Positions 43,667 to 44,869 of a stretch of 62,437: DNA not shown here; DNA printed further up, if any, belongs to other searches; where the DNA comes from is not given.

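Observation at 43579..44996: Hidden frameshifted MqsR-like toxin upstream of a Zn-ribbon/HTH/Panacea fusion antitoxin and a truncated Zn-ribbon paralog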

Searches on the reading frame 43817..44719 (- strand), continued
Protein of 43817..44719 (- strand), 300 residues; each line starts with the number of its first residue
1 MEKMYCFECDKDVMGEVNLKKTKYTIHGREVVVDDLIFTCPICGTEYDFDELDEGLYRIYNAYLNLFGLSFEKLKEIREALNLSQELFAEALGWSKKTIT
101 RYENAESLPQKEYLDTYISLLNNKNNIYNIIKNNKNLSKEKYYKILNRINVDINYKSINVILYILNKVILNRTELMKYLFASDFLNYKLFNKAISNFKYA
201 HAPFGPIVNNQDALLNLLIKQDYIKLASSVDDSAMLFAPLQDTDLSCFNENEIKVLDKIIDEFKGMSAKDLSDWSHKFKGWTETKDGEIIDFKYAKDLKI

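Call 60: search_dna_similar(query=window:43820-44719:-, collection=phages, mode=protein, max_rows=10)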
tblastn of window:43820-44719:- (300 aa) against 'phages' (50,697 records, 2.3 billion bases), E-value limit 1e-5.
Records with a match: 11; places in all: 11; records where one place covers at least 80% of the query: 1.
Best place of each record, by identity: <60% 11.
By first word of the organism name: Bacillus 7; Bacteriophage 2; Caudoviricetes 2.
By host as written in the record: Bacillus subtilis 4; - 2; Bacillus subtilis subsp. subtilis 168 2; Methanobacteriales 2; Bacillus sp 1.
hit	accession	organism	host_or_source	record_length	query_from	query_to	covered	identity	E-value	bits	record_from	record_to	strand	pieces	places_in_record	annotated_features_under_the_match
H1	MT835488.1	Bacteriophage sp.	human fecal samples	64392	51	300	83%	24.7%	2e-9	64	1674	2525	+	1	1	record has no annotation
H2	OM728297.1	Bacillus phage vB_BsuM-Goe21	Bacillus subtilis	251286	1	112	37%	40.0%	2e-9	64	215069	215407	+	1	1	hypothetical protein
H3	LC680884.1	Bacillus phage PBS1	Bacillus subtilis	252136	1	112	37%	40.0%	2e-9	64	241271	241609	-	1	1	hypothetical protein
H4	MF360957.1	Bacillus phage PBS1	Bacillus subtilis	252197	1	112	37%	40.0%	2e-9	64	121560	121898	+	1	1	142: immunity repressor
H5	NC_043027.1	Bacillus phage PBS1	Bacillus subtilis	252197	1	112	37%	40.0%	2e-9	64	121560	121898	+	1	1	142: transcriptional regulator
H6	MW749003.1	Bacillus phage vB_BspM_Internexus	Bacillus sp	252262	1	112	37%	40.0%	2e-9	64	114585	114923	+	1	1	putative immunity repressor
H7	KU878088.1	Bacillus phage AR9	Bacillus subtilis subsp. subtilis 168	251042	1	112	37%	38.3%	6e-8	60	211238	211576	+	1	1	putative membrane protein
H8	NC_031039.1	Bacillus phage AR9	Bacillus subtilis subsp. subtilis 168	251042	1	112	37%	38.3%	6e-8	60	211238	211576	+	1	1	transcriptional regulator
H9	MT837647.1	Bacteriophage sp.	human fecal samples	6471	150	300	50%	27.4%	2e-9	64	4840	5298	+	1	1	record has no annotation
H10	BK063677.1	Caudoviricetes sp. vir080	Methanobacteriales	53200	159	295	46%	30.1%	9e-9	62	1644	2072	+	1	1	hypothetical protein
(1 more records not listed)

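Call 61: search_dna_similar(query=window:43820-44719:-, collection=plasmids, mode=protein, max_rows=10)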
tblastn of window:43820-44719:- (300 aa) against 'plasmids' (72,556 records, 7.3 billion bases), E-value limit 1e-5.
Records with a match: 9; places in all: 9; records where one place covers at least 80% of the query: 4.
Best place of each record, by identity: <60% 9.
By first word of the organism name: Clostridium 5; Tenacibaculum 2; Bacteroides 1; Fibrella 1.
By predicted mobility (MOB-suite, as given by PLSDB): non-mobilizable 9.
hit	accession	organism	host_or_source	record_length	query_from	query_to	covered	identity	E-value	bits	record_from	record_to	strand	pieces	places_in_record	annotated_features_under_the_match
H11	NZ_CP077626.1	Clostridium estertheticum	single colony,bovine feces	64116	1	300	86%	32.6%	5e-12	134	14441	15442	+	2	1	type II TA system antitoxin MqsA family protein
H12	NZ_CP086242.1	Clostridium estertheticum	single colony,bovine feces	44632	1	300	86%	32.2%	7e-12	135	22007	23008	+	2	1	type II TA system antitoxin MqsA family protein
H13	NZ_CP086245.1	Clostridium estertheticum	single colony,bovine feces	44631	1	300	86%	32.2%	7e-12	135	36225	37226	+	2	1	type II TA system antitoxin MqsA family protein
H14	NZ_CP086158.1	Clostridium tagluense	single colony,Lamb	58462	1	300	100%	26.5%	2e-21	101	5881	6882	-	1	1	type II TA system antitoxin MqsA family protein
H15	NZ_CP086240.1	Clostridium estertheticum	single colony,bovine feces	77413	159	300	47%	29.9%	2e-9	66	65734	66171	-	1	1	Panacea domain-containing protein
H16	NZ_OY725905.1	Bacteroides finegoldii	-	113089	173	299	42%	30.8%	1e-8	64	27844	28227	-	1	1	type II toxin-antitoxin system antitoxin SocA domain-containing ...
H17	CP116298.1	Tenacibaculum finnmarkense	Atlantic salmon (Salmo salar ...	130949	167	298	44%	29.5%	5e-8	62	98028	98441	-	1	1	DUF4065 domain-containing protein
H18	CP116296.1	Tenacibaculum finnmarkense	Atlantic salmon (Salmo salar ...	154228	167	298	44%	29.5%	5e-8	62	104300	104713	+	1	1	DUF4065 domain-containing protein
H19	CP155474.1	Fibrella sp. ES10-3-2-2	single cell,soil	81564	156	281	42%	29.0%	2e-7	60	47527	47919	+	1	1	type II TA system antitoxin MqsA family protein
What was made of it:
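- Tried and rejected: Only distant relatives appeared (calls 60, 61).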

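Call 62: get_annotated_region(hit=H11, flank=1500)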
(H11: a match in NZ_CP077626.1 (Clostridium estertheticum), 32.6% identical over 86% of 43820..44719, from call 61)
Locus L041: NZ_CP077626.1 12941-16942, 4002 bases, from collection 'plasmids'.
description: Clostridium estertheticum strain CF008 plasmid pCF008-B, complete sequence
organism: Clostridium estertheticum (NCBI taxid 238834)
taxonomy: Bacteria; Bacillota; Clostridia; Eubacteriales; Clostridiaceae; Clostridium; Clostridium estertheticum
host: -; source: single colony,bovine feces; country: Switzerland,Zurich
typing (MOB-suite, as given by PLSDB): non-mobilizable
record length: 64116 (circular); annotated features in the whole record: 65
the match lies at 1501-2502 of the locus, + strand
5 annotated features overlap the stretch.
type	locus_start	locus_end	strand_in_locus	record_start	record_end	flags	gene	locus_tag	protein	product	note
CDS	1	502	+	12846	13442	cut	-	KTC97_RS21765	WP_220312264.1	type IV toxin-antitoxin system AbiEi family antitoxin domain-containing protein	-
CDS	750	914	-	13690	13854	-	-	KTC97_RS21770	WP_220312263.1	hypothetical protein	-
CDS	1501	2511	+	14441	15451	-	-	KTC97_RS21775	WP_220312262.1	type II TA system antitoxin MqsA family protein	-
CDS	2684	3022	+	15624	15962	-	-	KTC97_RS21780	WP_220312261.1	hypothetical protein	-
CDS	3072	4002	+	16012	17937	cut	-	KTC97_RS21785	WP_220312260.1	N-6 DNA methylase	GO:0006306 - DNA methylation [Evidence IEA]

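Call 63: get_annotated_region(hit=H14, flank=1500)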
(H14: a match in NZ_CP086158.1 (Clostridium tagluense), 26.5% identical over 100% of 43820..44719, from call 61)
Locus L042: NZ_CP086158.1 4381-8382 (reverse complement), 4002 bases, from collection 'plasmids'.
description: Clostridium tagluense strain CM022 plasmid pCM022-58, complete sequence
organism: Clostridium tagluense (NCBI taxid 360422)
taxonomy: Bacteria; Bacillota; Clostridia; Eubacteriales; Clostridiaceae; Clostridium; Clostridium tagluense
host: -; source: single colony,Lamb; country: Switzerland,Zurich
typing (MOB-suite, as given by PLSDB): non-mobilizable
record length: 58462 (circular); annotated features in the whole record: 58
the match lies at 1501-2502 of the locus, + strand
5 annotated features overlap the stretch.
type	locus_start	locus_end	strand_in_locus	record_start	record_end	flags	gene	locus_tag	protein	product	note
CDS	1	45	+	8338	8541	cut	-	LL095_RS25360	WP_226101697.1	hypothetical protein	-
CDS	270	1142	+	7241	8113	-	-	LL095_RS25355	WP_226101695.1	recombinase family protein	GO:0006310 - DNA recombination [Evidence IEA]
CDS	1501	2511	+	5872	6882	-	-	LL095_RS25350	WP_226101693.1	type II TA system antitoxin MqsA family protein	-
CDS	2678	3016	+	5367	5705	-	-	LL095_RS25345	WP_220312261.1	hypothetical protein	-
CDS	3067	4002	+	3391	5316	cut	-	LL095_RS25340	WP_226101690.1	N-6 DNA methylase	GO:0006306 - DNA methylation [Evidence IEA]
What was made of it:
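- On MqsA-type antitoxin head (ZBD + HTH; TIGR03830 / PF15731): RefSeq names Clostridium plasmid homologs 'type II TA system antitoxin MqsA family protein' (calls 61-63).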
